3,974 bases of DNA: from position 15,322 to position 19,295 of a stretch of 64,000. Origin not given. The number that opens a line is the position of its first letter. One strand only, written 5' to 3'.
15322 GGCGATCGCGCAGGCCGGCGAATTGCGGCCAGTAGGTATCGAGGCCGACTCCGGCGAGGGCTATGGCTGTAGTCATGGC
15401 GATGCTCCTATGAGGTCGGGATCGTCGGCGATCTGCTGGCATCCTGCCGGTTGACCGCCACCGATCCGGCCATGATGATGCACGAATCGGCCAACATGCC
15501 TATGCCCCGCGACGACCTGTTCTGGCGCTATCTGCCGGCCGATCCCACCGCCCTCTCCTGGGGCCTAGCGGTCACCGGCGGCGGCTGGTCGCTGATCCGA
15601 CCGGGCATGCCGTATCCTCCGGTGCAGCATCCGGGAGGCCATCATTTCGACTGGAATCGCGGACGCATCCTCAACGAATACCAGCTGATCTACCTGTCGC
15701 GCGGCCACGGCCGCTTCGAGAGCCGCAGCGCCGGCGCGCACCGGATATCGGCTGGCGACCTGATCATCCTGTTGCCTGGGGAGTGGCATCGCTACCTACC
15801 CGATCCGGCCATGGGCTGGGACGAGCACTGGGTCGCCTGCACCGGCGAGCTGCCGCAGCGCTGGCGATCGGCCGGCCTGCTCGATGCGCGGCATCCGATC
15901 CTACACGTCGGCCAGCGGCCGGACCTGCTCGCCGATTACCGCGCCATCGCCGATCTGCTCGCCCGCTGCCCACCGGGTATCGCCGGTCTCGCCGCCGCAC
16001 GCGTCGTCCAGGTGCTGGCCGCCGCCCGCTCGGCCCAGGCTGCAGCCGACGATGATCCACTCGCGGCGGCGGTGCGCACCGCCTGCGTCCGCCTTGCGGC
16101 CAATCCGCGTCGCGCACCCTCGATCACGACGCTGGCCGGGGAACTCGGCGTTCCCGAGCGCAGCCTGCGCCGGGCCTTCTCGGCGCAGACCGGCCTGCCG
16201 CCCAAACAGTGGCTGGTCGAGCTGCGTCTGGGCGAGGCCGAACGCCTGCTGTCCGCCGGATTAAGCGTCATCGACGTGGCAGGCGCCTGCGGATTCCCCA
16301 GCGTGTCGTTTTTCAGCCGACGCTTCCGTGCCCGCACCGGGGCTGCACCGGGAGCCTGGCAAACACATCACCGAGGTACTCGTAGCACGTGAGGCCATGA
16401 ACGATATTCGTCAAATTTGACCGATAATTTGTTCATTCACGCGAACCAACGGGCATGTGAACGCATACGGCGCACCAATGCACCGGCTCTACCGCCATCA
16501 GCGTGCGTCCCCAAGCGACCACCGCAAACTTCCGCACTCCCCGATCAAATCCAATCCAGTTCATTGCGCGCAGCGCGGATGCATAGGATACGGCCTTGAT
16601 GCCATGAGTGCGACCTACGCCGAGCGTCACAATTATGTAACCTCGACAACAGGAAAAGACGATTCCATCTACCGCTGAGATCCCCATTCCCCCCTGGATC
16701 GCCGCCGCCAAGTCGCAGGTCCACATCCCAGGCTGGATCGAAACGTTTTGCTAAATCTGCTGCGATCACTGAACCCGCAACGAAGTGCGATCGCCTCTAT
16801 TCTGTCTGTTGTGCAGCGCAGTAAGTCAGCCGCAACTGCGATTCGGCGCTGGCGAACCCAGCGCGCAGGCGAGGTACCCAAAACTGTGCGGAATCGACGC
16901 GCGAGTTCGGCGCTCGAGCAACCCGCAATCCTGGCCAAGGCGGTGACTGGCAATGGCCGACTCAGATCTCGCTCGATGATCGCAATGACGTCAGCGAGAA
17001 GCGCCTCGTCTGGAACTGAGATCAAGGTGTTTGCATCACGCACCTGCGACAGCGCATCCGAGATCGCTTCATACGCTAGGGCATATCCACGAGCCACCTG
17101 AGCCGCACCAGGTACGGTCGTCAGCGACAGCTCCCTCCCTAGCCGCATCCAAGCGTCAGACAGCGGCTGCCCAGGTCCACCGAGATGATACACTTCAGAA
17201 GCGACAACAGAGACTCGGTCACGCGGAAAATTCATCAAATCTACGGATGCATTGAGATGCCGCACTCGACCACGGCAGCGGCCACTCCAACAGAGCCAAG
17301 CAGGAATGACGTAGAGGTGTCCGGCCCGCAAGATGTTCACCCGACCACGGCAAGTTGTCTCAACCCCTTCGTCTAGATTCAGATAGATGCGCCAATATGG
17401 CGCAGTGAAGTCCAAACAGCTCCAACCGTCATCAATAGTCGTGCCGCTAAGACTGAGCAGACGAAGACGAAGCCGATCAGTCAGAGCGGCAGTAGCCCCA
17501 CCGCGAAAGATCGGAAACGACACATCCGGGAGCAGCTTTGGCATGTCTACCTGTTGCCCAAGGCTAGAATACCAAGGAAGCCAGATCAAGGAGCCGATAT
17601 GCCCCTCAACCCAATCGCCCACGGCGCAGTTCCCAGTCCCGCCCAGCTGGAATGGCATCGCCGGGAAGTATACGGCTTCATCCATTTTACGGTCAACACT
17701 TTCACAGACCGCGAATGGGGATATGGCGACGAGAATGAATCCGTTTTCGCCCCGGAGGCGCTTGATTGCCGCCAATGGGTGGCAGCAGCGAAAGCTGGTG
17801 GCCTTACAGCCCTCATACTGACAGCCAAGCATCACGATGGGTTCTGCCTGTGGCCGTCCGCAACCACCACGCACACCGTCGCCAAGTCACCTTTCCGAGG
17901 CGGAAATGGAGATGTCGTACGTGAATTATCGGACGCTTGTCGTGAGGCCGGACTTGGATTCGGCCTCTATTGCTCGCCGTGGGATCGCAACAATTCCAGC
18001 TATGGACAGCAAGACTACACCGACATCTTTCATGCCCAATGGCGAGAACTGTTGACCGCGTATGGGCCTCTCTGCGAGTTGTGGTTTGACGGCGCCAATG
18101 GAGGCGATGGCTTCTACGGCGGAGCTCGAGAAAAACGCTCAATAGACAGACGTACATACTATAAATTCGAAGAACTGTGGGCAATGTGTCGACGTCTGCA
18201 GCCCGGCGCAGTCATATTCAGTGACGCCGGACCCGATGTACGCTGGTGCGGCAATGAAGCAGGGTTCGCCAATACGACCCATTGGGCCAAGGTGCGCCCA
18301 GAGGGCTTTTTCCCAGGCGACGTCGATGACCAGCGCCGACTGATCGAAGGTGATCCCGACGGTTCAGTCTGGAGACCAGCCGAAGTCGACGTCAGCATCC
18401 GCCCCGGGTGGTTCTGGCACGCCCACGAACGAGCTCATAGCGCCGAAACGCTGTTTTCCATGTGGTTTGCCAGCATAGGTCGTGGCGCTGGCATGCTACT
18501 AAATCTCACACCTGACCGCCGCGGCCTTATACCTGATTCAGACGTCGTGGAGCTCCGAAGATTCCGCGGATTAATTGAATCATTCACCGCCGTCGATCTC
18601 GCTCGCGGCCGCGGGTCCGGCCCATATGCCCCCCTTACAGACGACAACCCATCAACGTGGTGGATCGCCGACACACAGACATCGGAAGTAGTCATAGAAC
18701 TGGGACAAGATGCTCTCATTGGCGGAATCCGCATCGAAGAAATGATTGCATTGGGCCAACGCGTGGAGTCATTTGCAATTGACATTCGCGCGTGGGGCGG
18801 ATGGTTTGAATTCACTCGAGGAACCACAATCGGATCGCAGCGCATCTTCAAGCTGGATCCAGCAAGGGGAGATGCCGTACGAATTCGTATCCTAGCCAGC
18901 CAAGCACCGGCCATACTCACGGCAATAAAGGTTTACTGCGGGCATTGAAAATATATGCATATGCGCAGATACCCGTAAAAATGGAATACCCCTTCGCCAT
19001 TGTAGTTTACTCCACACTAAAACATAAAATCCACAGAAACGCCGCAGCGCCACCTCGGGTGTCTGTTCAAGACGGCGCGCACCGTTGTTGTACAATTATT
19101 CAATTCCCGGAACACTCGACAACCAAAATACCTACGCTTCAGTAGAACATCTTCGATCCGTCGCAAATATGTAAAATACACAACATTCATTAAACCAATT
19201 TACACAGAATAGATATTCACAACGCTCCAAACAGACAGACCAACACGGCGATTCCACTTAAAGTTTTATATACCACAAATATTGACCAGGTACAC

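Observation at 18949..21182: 2.2-kb AT-rich island embedded in the high-GC genome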

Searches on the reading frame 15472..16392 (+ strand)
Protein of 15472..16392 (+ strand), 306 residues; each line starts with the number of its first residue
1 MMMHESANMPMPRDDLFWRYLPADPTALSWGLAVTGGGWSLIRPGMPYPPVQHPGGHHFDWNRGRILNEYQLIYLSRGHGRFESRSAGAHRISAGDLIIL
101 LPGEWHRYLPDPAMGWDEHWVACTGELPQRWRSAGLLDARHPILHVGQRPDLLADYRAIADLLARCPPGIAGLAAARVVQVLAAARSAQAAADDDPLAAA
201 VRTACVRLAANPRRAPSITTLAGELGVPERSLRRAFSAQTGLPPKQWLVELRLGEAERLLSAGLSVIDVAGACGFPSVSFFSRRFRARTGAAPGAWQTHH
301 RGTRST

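Call 91: search_protein_families(library=pfam, proteins=[window:15472-16392:+], max_evalue=0.00001)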
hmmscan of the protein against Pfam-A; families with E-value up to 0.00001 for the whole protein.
window:15472-16392:+ (306 aa): 3 families
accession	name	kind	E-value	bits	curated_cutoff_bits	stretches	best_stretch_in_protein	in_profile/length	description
PF12833.13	HTH_18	-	2.2e-22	79.6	33.6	1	221-297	1-78/80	Helix-turn-helix domain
PF02311.25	AraC_binding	-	2.6e-14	53.5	21.1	1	56-163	13-116/135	AraC-like ligand binding domain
PF00165.29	HTH_AraC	-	1.9e-11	44.2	26.6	1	261-297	6-41/42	Bacterial regulatory helix-turn-helix proteins, AraC family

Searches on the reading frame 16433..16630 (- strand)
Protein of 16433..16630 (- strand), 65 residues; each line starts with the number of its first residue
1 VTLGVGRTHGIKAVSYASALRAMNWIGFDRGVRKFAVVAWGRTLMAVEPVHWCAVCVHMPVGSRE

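Call 70: search_protein_families(library=ncbifam, proteins=[window:16433-16630:-], max_evalue=0.01)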
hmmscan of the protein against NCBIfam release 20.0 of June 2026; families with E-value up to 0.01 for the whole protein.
window:16433-16630:- (65 aa): 0 families

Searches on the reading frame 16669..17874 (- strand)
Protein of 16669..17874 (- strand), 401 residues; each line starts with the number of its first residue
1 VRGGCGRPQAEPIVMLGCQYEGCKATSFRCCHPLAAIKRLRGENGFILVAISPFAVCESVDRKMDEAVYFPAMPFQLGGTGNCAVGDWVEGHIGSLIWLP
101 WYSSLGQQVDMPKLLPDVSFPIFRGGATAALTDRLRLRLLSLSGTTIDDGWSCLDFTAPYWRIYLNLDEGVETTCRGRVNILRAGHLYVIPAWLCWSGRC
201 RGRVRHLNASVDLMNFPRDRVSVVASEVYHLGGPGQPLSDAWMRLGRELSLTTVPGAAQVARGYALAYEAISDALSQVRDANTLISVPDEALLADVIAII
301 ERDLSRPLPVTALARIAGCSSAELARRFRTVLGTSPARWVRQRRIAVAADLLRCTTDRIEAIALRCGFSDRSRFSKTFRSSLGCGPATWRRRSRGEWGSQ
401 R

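Call 5: search_protein_families(library=pfam, proteins=[window:16669-17874:-], max_evalue=0.01)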
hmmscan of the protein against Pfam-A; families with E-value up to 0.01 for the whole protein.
window:16669-17874:- (401 aa): 2 families
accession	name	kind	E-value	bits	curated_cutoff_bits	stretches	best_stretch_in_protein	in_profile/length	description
PF12833.13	HTH_18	-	1.7e-23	83.2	33.6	1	313-392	1-80/80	Helix-turn-helix domain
PF00165.29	HTH_AraC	-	3.2e-14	53.1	26.6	2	352-391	1-42/42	Bacterial regulatory helix-turn-helix proteins, AraC family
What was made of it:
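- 16669..17544 (-): AraC-family regulator (HTH_18 only). Its silent sites share the island's strand bias. Pfam (call 5).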

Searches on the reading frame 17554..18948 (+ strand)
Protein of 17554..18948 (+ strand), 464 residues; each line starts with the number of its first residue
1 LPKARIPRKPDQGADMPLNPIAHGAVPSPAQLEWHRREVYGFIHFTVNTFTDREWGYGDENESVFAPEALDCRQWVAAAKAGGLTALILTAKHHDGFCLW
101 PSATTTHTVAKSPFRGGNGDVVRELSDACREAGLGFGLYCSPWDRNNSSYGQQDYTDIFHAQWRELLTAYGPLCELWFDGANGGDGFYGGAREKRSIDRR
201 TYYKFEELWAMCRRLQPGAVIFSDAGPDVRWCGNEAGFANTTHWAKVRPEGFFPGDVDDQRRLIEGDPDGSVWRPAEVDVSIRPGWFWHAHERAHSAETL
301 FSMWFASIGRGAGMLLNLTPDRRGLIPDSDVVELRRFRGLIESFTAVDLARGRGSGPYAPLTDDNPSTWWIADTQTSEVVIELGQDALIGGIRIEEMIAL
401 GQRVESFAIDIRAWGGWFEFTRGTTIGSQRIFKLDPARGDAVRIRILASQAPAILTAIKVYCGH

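Call 5: search_protein_families(library=pfam, proteins=[window:17554-18948:+], max_evalue=0.01)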
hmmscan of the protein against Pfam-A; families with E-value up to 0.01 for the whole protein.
window:17554-18948:+ (464 aa): 2 families
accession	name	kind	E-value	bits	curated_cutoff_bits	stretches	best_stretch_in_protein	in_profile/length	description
PF01120.23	Alpha_L_fucos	-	1.2e-32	114.1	25.2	1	28-335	46-334/345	Alpha-L-fucosidase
PF00754.31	F5_F8_type_C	-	0.00017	22.2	28.2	1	354-449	10-115/127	F5/8 type C domain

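Call 18: find_related_loci(query=window:17599-18948:+, collection=genome_contigs, flank=10000)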
Query window:17599-18948:+ (449 aa) in genome_contigs; peptide patterns used: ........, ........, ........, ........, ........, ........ (x = any residue, [..] = any of these).
600 stretches matched a pattern (row limit reached: there are more); 598 encode a relative of the query (tblastn E <= 1e-3); the best 80 are kept; 80 distinct loci.
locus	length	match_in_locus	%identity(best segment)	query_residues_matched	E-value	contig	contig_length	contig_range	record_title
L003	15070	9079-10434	50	9-446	8e-145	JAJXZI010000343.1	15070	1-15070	MAG: bacterium isolate BP7.bin46 NODE_6127_length_15070_cov_1.464231, whole genome shotgun sequence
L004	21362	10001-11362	49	5-446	5e-144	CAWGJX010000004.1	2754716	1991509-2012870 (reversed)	MAG: uncultured Bacteroidales bacterium isolate MFD05705.bin.1.174 genome assembly, contig: contig_7445, whole genome sh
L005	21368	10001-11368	49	5-446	8e-144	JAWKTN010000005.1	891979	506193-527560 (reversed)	MAG: Pirellulaceae bacterium isolate BC1.9 BC1.9.fa-5, whole genome shotgun sequence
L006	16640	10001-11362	49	5-446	3e-142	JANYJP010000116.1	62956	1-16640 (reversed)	MAG: Bacteroidales bacterium isolate GL140_4_metabinner_12 GL140_4_k141_989141, whole genome shotgun sequence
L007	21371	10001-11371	48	3-446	3e-142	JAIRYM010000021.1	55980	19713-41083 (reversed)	MAG: Dysgonamonadaceae bacterium isolate Gsp477_bin41 k119_4678619, whole genome shotgun sequence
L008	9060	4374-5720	53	5-439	1e-141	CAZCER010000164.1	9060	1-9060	MAG TPA_asm: uncultured Armatimonadia bacterium isolate binchicken_co27_470 genome assembly, contig: NODE_13598_length_9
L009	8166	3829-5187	48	11-448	1e-141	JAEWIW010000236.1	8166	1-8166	MAG: Bacteroidetes bacterium isolate OH_PBrB_127 k127_1140400, whole genome shotgun sequence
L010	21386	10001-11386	51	5-446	7e-142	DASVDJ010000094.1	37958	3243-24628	MAG TPA_asm: Vicinamibacterales bacterium isolate SMAG_U2030 k141_269487, whole genome shotgun sequence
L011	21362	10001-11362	49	5-446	1e-141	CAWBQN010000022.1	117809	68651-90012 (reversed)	MAG: uncultured Bacteroidales bacterium isolate MFD01872.bin.1.230 genome assembly, contig: contig_56423, whole genome s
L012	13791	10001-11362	49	5-446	2e-141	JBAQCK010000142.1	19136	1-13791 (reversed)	MAG: Bacteroidales bacterium isolate MFD12018_ilm_asm_bin32 k127_156219, whole genome shotgun sequence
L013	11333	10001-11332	50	15-443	2e-141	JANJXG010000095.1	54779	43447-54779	MAG: Bacteroidales bacterium isolate RS341_metabat.bin.19 RS341_k141_206349, whole genome shotgun sequence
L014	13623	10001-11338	47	16-446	3e-141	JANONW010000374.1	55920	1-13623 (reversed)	MAG: Prolixibacteraceae bacterium isolate VAR_43_metabat_282_sub VAR_43_k141_4827872, whole genome shotgun sequence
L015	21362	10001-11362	48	5-446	8e-141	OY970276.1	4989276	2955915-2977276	MAG: uncultured Bacteroidales bacterium isolate MFD06435.bin.1.129 genome assembly, chromosome: 1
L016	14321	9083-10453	48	5-446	5e-140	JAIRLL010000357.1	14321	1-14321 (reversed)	MAG: Tannerella sp. isolate Cc175_bin44 k119_1130533, whole genome shotgun sequence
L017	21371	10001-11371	45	5-446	4e-139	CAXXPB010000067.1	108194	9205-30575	MAG: uncultured Microbacter sp. isolate 8123eb00-e18b-4172-bf70-156c16b57224 genome assembly, contig: contig_67, whole g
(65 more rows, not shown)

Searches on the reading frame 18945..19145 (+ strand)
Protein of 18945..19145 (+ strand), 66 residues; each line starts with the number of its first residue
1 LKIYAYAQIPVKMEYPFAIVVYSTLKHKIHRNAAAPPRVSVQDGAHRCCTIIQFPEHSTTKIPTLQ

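Call 89: search_protein_families(library=phrogs, proteins=[window:18945-19145:+], max_evalue=0.01)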
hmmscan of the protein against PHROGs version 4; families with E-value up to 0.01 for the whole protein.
window:18945-19145:+ (66 aa): 0 families
